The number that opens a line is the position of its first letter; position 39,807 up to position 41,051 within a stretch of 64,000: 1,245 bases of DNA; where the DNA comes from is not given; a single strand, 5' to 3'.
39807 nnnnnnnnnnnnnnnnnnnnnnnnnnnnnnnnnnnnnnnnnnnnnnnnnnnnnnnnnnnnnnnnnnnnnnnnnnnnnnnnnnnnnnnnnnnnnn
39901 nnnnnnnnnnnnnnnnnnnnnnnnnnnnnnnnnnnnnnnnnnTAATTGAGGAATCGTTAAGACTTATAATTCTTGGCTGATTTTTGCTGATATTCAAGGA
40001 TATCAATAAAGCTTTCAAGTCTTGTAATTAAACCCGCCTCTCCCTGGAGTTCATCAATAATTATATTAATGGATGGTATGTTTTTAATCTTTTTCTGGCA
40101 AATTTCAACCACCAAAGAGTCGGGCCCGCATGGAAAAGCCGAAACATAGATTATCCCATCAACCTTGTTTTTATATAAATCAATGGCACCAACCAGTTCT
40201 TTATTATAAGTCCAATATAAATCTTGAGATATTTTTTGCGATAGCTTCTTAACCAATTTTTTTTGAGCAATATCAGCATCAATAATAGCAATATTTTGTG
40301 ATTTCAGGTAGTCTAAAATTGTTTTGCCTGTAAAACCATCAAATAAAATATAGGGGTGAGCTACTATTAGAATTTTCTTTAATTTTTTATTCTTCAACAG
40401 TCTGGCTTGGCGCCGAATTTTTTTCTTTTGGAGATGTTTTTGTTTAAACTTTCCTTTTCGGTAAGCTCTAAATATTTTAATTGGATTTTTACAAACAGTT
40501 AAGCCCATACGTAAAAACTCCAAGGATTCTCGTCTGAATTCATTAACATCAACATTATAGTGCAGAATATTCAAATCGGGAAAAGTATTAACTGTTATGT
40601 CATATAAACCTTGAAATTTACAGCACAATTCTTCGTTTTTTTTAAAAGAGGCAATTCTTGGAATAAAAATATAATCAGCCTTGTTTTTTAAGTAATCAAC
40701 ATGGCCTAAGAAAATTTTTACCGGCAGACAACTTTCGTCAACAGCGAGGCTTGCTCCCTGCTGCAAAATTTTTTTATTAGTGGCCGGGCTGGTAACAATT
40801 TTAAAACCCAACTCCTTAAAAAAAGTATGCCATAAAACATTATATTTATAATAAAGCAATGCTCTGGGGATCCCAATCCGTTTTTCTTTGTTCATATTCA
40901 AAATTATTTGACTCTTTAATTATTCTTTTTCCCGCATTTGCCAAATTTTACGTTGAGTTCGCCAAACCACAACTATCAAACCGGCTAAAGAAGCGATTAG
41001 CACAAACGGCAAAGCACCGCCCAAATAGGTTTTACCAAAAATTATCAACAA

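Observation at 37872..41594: Activase + two HgdB/DUF2229-like proteins (YjiL/YjiM-type module) next to a CDP-alcohol phosphatidyltransferase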

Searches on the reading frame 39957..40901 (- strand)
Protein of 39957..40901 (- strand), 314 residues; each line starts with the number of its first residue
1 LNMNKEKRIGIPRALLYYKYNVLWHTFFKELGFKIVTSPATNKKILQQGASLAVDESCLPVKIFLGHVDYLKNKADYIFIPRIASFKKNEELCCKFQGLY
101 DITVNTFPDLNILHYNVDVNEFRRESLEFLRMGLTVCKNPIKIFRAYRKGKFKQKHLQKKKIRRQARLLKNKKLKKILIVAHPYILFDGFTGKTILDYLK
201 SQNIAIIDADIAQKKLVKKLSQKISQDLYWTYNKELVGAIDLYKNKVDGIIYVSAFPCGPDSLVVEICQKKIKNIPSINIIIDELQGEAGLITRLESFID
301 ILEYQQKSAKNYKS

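Call 3: search_protein_families(library=pfam, proteins=[window:39957-40901:-], max_evalue=0.01)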
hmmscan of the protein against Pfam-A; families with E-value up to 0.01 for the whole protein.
window:39957-40901:- (314 aa): 2 families
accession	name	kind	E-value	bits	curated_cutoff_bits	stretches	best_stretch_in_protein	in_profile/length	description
PF09989.15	DUF2229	-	9e-48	163.2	29.4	1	8-210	1-216/218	CoA enzyme activase uncharacterised domain (DUF2229)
PF06050.19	HGD-D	-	0.00072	19.7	28.4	1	244-302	281-342/342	2-hydroxyglutaryl-CoA dehydratase, D-component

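Call 4: search_protein_families(library=ncbifam, proteins=[window:39957-40901:-], max_evalue=0.01)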
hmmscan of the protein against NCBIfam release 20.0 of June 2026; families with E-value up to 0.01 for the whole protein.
window:39957-40901:- (314 aa): 0 families

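Call 12: find_homologous_proteins(query=window:39957-40901:-, max_evalue=0.00001)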
Query window:39957-40901:- (314 aa): 2671 proteins with E <= 0.00001 among 4705 candidates; the best 120 are listed.
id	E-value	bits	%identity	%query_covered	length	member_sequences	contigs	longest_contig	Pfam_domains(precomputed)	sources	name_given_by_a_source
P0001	3.0e-203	692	100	99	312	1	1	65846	PF09989.16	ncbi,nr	ncbi:MAG: hypothetical protein GF332_01700 [Candidatus Moranbacteria bacterium]|nr:hypothetical prot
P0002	4.4e-110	386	55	96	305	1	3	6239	PF09989.16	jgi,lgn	-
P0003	1.6e-108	381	56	100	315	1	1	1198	PF09989.16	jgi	-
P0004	4.6e-107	376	54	100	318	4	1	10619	PF09989.16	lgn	-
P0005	1.8e-106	374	53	96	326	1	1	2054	PF09989.16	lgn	-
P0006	1.8e-106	374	56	97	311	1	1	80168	PF09989.16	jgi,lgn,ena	-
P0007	1.2e-105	371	55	98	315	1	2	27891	PF09989.16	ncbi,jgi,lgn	ncbi:MAG: acyl-CoA dehydratase activase-related protein [Candidatus Staskawiczbacteria bacterium]|jg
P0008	2.7e-105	370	56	98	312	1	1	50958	PF09989.16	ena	-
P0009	2.9e-105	370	55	99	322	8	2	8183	PF09989.16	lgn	-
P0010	1.1e-104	368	56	96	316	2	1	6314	PF09989.16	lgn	-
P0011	1.3e-104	368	55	98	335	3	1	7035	PF09989.16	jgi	jgi:predicted nucleotide-binding protein (sugar kinase/HSP70/actin superfamily)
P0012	1.5e-104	368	52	98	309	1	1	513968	PF09989.16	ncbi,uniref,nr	ncbi:hypothetical protein OXPF_30190 [Oxobacter pfennigii]|uniref:DUF2229 domain-containing protein 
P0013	2.1e-104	367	55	97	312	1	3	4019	PF09989.16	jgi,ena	-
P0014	3.8e-104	366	55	97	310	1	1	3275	PF09989.16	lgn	-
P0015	4.1e-104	366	53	98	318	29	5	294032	PF09989.16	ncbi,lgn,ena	-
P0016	5.4e-104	366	55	97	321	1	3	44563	PF09989.16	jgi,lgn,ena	jgi:predicted nucleotide-binding protein (sugar kinase/HSP70/actin superfamily)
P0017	1.2e-103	365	55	98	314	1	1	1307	PF09989.16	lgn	-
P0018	1.6e-103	364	54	99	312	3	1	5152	PF09989.16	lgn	-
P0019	2.3e-103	364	55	98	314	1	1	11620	PF09989.16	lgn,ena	-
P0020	2.6e-103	364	52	98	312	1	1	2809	PF09989.16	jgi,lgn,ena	-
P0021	4.7e-103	363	53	98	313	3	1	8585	PF09989.16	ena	-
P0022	6.9e-103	362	54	97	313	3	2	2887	PF06050.20,PF09989.16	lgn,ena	-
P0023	9.9e-103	362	53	99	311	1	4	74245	PF09989.16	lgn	-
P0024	4.7e-102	359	54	96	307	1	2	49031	PF09989.16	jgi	jgi:predicted nucleotide-binding protein (sugar kinase/HSP70/actin superfamily)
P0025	6.8e-102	359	52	98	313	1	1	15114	PF09989.16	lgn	-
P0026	8.3e-102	359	54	98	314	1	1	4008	PF09989.16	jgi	jgi:predicted nucleotide-binding protein (sugar kinase/HSP70/actin superfamily)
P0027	1.7e-101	357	52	99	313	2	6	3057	PF09989.16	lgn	-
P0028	2.0e-101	357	52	96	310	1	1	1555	PF09989.16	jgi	-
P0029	3.2e-101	357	51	97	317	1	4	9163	PF09989.16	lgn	-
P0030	3.2e-101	357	54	94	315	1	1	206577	PF09989.16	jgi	jgi:predicted nucleotide-binding protein (sugar kinase/HSP70/actin superfamily)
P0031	4.2e-101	356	54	99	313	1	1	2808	PF09989.16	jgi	jgi:predicted nucleotide-binding protein (sugar kinase/HSP70/actin superfamily)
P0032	4.5e-101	356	54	96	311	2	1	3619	PF09989.16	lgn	-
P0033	8.4e-101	355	53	97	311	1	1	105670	PF09989.16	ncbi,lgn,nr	ncbi:MAG: acyl-CoA dehydratase activase-related protein [Candidatus Berkelbacteria bacterium]|nr:acy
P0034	1.6e-100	354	54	98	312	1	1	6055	PF09989.16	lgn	-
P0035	1.6e-100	354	53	96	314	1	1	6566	PF09989.16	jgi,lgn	jgi:predicted nucleotide-binding protein (sugar kinase/HSP70/actin superfamily)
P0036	2.3e-100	354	54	95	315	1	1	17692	PF09989.16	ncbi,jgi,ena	jgi:predicted nucleotide-binding protein (sugar kinase/HSP70/actin superfamily)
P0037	3.0e-100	353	51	99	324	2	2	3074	PF09989.16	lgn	-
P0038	4.2e-100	353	53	94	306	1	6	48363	PF09989.16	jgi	jgi:predicted nucleotide-binding protein (sugar kinase/HSP70/actin superfamily)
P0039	4.4e-100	353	55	94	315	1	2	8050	PF09989.16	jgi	jgi:predicted nucleotide-binding protein (sugar kinase/HSP70/actin superfamily)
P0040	4.8e-100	353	55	96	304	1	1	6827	PF09989.16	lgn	-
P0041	5.0e-100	353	51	98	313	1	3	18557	PF09989.16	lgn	-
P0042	5.5e-100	353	55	94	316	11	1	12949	PF09989.16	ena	-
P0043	6.3e-100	352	54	96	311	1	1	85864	PF09989.16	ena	-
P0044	8.9e-100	352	54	96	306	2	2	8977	PF09989.16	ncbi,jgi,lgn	jgi:predicted nucleotide-binding protein (sugar kinase/HSP70/actin superfamily)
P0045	9.1e-100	352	52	99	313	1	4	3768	PF09989.16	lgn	-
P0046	9.5e-100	352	54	94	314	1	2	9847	PF09989.16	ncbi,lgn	-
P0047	1.1e-99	352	54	94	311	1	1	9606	PF09989.16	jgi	-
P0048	1.1e-99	352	52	98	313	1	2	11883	PF09989.16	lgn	-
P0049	1.4e-99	351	52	96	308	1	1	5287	PF09989.16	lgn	-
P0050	1.4e-99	351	53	94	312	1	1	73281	PF09989.16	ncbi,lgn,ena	-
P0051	1.5e-99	351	55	96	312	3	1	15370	PF09989.16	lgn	-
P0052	1.6e-99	351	52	98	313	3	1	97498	PF09989.16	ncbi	ncbi:MAG: acyl-CoA dehydratase activase-related protein [Desulfitobacterium sp.]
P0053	1.6e-99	351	54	97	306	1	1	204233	PF09989.16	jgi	-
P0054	1.9e-99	351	54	96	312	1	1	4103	PF09989.16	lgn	-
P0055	2.1e-99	351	51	94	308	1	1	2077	PF09989.16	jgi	jgi:predicted nucleotide-binding protein (sugar kinase/HSP70/actin superfamily)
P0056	2.1e-99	351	53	98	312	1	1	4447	PF09989.16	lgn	-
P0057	2.3e-99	351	52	99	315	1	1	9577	PF09989.16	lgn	-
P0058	2.6e-99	350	50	98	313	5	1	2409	PF09989.16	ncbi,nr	ncbi:MAG: hypothetical protein GX958_07680 [Desulfitobacterium sp.]|nr:hypothetical protein [Desulfi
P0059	3.1e-99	350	53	97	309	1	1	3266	PF09989.16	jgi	-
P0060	3.8e-99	350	52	97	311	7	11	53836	PF09989.16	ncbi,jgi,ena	-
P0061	4.5e-99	350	53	96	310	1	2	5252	PF09989.16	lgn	-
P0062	4.6e-99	350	54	96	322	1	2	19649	PF09989.16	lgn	-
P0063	5.2e-99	349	53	96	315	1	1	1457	PF09989.16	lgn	-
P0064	8.9e-99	349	54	96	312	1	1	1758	PF09989.16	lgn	-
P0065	1.1e-98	348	53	96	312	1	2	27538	PF09989.16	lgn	-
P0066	1.2e-98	348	53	98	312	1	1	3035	PF09989.16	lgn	-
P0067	1.5e-98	348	54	96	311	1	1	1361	PF09989.16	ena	-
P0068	1.5e-98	348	53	97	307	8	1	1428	PF09989.16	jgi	jgi:predicted nucleotide-binding protein (sugar kinase/HSP70/actin superfamily)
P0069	1.9e-98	348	53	96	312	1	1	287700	PF09989.16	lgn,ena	-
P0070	1.9e-98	347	53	96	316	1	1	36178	PF09989.16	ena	-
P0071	2.0e-98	347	52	99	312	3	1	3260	PF09989.16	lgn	-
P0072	2.4e-98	347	53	96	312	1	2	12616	PF09989.16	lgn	-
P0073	2.8e-98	347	51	96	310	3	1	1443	PF09989.16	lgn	-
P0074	2.9e-98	347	50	96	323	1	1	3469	PF09989.16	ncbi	-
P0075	3.3e-98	347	52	98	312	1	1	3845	PF09989.16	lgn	-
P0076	5.2e-98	346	52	96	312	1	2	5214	PF09989.16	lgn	-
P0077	5.6e-98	346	52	95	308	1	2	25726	PF09989.16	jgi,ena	jgi:predicted nucleotide-binding protein (sugar kinase/HSP70/actin superfamily)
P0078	6.1e-98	346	54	95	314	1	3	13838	PF09989.16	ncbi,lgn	-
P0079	8.4e-98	345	51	97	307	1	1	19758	PF09989.16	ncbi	-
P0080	9.1e-98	345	49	96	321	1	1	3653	PF09989.16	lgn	-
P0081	1.1e-97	345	48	97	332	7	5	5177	PF09989.16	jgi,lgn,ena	-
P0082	1.1e-97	345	53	98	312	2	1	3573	PF06050.20,PF09989.16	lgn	-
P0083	1.1e-97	345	50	98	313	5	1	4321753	PF09989.16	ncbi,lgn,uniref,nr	ncbi:hypothetical protein Desde_0520 [Desulfitobacterium dehalogenans ATCC 51507]|uniref:DUF2229 dom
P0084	1.6e-97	345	51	97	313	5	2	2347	PF09989.16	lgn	-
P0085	1.9e-97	344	50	98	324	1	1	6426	PF09989.16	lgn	-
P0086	1.9e-97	344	53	98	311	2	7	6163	PF09989.16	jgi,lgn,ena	-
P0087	1.9e-97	344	47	97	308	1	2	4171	PF09989.16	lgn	-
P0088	2.0e-97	344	51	97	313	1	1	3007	PF09989.16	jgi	-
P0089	2.1e-97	344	53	96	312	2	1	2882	PF09989.16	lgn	-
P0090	2.3e-97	344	53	95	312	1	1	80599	PF09989.16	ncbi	-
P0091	3.5e-97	343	52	97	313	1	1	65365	PF09989.16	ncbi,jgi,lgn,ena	ncbi:MAG: acyl-CoA dehydratase activase-related protein [Candidatus Paceibacterota bacterium]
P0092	3.6e-97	343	53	96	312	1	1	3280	PF09989.16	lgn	-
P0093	3.6e-97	343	51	96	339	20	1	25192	PF09989.16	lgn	-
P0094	4.2e-97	343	54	94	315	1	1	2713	PF09989.16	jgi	jgi:Uncharacterized protein conserved in bacteria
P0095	5.4e-97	343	52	98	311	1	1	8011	PF09989.16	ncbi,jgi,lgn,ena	-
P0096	6.9e-97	342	49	96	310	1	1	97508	PF09989.16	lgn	-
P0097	6.9e-97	342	49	95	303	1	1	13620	PF06050.20,PF09989.16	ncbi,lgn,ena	-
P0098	7.6e-97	342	53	94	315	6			PF09989.16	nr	nr:acyl-CoA dehydratase activase-related protein [Clostridium sp. YIM B02551]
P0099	7.9e-97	342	53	97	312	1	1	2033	PF09989.16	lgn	-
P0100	1.0e-96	342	52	98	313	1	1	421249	PF09989.16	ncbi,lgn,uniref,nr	ncbi:Predicted nucleotide-binding protein, sugar kinase/HSP70/actin superfamily [Clostridium cavendi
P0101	1.0e-96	342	51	97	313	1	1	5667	PF09989.16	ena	-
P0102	1.2e-96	342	52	96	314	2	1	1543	PF09989.16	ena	-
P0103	1.3e-96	342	53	94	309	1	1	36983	PF09989.16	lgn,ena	-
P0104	1.4e-96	341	51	97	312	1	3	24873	PF09989.16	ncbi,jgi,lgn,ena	ncbi:MAG: acyl-CoA dehydratase activase-related protein [Candidatus Paceibacterota bacterium]|jgi:pr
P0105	1.8e-96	341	51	97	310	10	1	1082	PF09989.16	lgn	-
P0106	2.1e-96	341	51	96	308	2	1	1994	PF09989.16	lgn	-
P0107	2.5e-96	341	54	96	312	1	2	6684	PF09989.16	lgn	-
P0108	3.3e-96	340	50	96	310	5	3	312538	PF09989.16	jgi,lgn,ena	-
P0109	3.4e-96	340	53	94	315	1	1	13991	PF09989.16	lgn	-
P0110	3.8e-96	340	53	94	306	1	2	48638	PF09989.16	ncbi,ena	-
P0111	4.9e-96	340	48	97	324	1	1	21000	PF09989.16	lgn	-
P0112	5.2e-96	340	48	96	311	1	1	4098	PF06050.20,PF09989.16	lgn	-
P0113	5.7e-96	339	52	96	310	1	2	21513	PF09989.16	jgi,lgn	jgi:predicted nucleotide-binding protein (sugar kinase/HSP70/actin superfamily)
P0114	7.0e-96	339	48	99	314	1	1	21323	PF09989.16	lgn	-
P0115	7.5e-96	339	53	94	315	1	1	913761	PF09989.16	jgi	jgi:predicted nucleotide-binding protein (sugar kinase/HSP70/actin superfamily)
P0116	1.0e-95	339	53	96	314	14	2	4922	PF09989.16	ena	-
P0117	1.1e-95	338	47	99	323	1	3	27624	PF09989.16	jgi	jgi:predicted nucleotide-binding protein (sugar kinase/HSP70/actin superfamily)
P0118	1.1e-95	338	51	98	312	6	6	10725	PF09989.16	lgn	-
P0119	1.2e-95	338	50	97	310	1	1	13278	PF09989.16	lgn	-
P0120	1.4e-95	338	49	93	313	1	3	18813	PF09989.16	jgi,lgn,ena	-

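Call 13: find_encoding_contigs(protein=P0083, flank=6000, max_places=2)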
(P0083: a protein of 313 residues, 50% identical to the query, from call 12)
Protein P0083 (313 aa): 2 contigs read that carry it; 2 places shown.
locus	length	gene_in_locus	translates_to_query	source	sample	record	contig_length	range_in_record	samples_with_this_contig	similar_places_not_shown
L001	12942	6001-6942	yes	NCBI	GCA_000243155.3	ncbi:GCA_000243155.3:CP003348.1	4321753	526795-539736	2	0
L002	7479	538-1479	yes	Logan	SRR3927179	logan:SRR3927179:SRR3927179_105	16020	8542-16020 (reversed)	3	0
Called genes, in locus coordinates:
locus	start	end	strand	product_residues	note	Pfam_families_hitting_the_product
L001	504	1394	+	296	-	-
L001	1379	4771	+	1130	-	PF00270:DEAD, PF04851:ResIII, PF00271:Helicase_C, PF08797:HIRAN (weak)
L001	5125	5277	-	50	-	-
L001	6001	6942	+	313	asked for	PF09989:DUF2229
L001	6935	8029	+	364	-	PF06050:HGD-D (weak)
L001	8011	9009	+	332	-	PF01869:BcrAD_BadFG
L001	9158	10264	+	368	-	PF00465:Fe-ADH, PF13685:Fe-ADH_2, PF25137:ADH_Fe_C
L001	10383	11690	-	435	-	PF00108:Thiolase_N, PF02803:Thiolase_C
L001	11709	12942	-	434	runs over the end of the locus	PF02550:AcetylCoA_hydro, PF13336:AcetylCoA_hyd_C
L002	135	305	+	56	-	-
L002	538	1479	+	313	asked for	PF09989:DUF2229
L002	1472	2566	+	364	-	PF06050:HGD-D (weak)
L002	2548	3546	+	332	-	PF01869:BcrAD_BadFG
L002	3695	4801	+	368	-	PF00465:Fe-ADH, PF13685:Fe-ADH_2, PF25137:ADH_Fe_C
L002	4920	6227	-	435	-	PF00108:Thiolase_N, PF02803:Thiolase_C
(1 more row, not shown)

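Call 14: find_encoding_contigs(protein=P0033, flank=6000, max_places=2)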
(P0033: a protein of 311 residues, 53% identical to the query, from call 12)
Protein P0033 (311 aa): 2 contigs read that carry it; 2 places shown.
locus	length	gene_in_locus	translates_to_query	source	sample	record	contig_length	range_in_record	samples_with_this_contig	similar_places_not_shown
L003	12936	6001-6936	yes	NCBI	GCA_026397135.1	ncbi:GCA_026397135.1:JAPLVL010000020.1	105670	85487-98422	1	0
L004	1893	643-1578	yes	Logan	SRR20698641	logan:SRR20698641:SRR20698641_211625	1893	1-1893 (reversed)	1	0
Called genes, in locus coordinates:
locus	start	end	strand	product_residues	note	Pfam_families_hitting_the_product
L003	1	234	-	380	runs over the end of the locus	-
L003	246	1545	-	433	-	PF09925:DUF2157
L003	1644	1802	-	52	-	-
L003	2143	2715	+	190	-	-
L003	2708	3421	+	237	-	PF08843:AbiEii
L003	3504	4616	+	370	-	-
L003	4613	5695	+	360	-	PF01926:MMR_HSR1, PF02421:FeoB_N, PF06071:YchF-GTPase_C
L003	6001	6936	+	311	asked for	PF09989:DUF2229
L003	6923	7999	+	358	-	PF09989:DUF2229 (faint)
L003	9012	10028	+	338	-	-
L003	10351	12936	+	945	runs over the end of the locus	PF03699:UPF0182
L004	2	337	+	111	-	?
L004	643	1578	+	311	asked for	PF09989:DUF2229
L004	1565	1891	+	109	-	?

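Call 15: find_encoding_contigs(protein=P0007, flank=6000, max_places=2)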
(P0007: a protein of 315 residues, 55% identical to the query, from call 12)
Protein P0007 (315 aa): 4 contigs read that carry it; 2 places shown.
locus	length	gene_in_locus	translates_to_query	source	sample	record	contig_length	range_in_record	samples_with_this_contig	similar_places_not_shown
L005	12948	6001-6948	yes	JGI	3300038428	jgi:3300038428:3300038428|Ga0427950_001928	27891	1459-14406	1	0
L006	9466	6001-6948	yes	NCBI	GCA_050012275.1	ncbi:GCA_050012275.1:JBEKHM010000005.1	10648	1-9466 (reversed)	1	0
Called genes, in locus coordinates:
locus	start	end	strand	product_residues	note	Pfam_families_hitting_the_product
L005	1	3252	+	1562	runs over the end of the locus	PF11974:bMG3 (faint), PF01835:MG2, PF07703:A2M_BRD, PF00207:A2M, PF07678:TED_complement (faint), PF17973:bMG10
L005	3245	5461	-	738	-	PF00912:Transgly, PF00905:Transpeptidase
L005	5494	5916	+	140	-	-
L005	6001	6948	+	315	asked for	PF09989:DUF2229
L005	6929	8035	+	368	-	PF09989:DUF2229 (faint), PF06050:HGD-D (weak)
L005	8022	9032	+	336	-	PF01869:BcrAD_BadFG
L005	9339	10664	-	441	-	PF00239:Resolvase, PF07508:Recombinase, PF13408:Zn_ribbon_recom (weak)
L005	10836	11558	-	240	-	PF14023:Bestrophin-like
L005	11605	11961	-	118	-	PF02325:CCB3_YggT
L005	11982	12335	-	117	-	-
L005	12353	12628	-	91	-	-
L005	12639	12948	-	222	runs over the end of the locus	PF04607:RelA_SpoT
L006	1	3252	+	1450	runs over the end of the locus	PF11974:bMG3 (faint), PF01835:MG2, PF07703:A2M_BRD, PF00207:A2M, PF07678:TED_complement (faint), PF17973:bMG10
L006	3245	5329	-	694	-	PF00912:Transgly, PF00905:Transpeptidase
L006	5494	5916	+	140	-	-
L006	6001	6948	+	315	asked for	PF09989:DUF2229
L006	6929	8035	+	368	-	PF09989:DUF2229 (faint), PF06050:HGD-D (weak)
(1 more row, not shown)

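Call 29: find_encoding_contigs(protein=P0012, flank=8000, max_places=1)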
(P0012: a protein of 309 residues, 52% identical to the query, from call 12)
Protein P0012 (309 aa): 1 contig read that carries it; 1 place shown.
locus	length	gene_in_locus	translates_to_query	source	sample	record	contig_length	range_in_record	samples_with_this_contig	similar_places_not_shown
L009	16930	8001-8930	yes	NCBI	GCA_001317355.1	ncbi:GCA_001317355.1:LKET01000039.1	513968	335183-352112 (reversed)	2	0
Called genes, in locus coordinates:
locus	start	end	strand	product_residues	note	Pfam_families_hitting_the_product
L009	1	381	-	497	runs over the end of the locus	PF00370:FGGY_N, PF02782:FGGY_C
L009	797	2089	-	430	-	PF00089:Trypsin, PF13365:Trypsin_2, PF00595:PDZ (weak), PF13180:PDZ_2, PF17820:PDZ_6 (weak)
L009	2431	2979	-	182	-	PF11193:DUF2812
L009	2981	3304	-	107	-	PF03551:PadR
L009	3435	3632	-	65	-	-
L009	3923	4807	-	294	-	PF04055:Radical_SAM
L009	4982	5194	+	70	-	PF07293:DUF1450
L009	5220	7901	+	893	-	-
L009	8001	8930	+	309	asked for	PF09989:DUF2229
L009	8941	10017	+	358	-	PF09989:DUF2229 (faint), PF06050:HGD-D (weak)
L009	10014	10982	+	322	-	PF01869:BcrAD_BadFG, PF05378:Hydant_A_N (weak)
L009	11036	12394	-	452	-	PF01208:URO-D (weak)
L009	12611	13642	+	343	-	PF00022:Actin, PF06723:MreB_Mbl, PF11104:PilM_2 (faint), PF00012:HSP70, PF14450:FtsA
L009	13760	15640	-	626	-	PF02518:HATPase_c (faint), PF13589:HATPase_c_3, PF00183:HSP90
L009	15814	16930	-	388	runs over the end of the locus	-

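Call 30: find_encoding_contigs(protein=P0091, flank=8000, max_places=1)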
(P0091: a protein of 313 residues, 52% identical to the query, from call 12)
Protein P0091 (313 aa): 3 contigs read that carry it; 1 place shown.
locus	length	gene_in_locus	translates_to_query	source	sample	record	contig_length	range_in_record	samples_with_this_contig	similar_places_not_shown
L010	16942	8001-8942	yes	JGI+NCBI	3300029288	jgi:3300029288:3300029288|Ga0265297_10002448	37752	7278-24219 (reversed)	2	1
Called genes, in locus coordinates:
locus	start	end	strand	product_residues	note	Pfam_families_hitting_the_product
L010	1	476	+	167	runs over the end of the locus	-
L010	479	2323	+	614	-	PF25919:BSH_CusB (faint), PF25997:BSH_YhbJ (faint), PF00364:Biotin_lipoyl (faint), PF25917:BSH_RND, PF25973:BSH_CzcB (faint), PF25990:Beta-barrel_YknX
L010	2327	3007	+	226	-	PF00005:ABC_tran, PF02463:SMC_N (weak)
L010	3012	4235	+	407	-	PF12704:MacB_PCD, PF02687:FtsX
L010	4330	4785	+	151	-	PF18914:DUF5666 (faint)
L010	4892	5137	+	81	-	PF14242:DUF4342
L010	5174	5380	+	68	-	PF18917:LiaI-LiaF-like_TM1, PF22570:LiaF-TM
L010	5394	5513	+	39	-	-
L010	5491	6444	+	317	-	PF07963:N_methyl (weak), PF13385:Laminin_G_3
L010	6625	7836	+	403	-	PF00270:DEAD, PF04851:ResIII, PF00271:Helicase_C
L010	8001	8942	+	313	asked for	PF09989:DUF2229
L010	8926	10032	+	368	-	PF09989:DUF2229 (weak)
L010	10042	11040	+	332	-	PF01869:BcrAD_BadFG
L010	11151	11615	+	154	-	-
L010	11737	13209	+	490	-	PF10967:DUF2769, PF01645:Glu_synthase, PF01070:FMN_dh (weak), PF00478:IMPDH, PF03060:NMO (weak)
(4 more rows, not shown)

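Call 31: find_encoding_contigs(protein=P0006, flank=8000, max_places=1)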
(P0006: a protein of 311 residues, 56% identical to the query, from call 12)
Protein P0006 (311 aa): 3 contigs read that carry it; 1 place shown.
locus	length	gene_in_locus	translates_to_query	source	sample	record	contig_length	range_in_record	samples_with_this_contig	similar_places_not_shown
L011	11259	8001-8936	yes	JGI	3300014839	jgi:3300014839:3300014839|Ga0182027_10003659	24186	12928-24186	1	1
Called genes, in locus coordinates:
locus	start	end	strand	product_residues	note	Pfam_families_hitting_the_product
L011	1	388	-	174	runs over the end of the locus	-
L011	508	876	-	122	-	PF00903:Glyoxalase, PF12681:Glyoxalase_2 (weak), PF13669:Glyoxalase_4, PF22677:Ble-like_N (weak)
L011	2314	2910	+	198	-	PF00702:Hydrolase, PF13419:HAD_2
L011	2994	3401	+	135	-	PF07883:Cupin_2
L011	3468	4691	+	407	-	PF13200:DUF4015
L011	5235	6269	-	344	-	PF00089:Trypsin, PF13365:Trypsin_2, PF13180:PDZ_2, PF17820:PDZ_6 (weak)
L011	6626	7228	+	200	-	-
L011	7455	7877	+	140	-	-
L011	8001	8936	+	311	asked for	PF09989:DUF2229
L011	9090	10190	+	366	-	PF09989:DUF2229 (faint), PF06050:HGD-D (weak)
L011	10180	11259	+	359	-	PF01869:BcrAD_BadFG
